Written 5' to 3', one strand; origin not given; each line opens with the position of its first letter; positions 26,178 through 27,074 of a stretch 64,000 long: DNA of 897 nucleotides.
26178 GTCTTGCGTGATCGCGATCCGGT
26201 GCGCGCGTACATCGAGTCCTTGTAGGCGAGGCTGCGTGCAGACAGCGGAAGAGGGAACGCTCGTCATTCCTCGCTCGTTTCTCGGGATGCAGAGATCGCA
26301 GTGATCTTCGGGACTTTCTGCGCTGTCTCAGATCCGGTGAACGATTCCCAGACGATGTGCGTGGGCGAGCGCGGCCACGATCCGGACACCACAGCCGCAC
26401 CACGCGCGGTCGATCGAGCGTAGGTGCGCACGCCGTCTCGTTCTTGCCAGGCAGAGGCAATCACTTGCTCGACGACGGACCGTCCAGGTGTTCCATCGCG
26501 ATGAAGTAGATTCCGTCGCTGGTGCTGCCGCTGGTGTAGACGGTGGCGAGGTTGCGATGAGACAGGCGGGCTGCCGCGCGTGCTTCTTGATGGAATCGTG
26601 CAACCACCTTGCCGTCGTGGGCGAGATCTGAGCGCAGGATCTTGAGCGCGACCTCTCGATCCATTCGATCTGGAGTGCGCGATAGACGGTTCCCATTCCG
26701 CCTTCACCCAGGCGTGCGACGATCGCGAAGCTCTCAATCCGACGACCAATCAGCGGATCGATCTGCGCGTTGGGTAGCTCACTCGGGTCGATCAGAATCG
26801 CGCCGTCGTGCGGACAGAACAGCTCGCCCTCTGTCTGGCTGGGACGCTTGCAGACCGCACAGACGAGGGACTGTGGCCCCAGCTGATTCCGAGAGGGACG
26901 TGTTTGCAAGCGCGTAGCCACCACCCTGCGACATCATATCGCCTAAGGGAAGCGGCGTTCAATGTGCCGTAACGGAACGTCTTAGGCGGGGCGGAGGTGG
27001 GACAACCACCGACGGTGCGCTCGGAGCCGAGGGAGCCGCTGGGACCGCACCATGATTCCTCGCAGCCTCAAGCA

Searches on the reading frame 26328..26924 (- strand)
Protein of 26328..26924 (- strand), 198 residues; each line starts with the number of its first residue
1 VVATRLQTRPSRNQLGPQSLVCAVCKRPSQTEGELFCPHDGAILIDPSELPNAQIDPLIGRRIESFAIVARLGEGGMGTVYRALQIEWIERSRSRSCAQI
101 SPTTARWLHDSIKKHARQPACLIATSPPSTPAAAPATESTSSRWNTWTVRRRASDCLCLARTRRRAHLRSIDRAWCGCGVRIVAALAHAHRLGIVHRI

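Call 82: search_protein_families(library=pfam, proteins=[window:26328-26924:-], max_evalue=1)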
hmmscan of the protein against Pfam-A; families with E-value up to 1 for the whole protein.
window:26328-26924:- (198 aa): 1 family
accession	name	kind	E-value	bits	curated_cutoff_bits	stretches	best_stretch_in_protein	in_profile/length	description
PF00069.31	Pkinase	-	0.2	11.5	31.7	0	68-87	3-22/263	Protein kinase domain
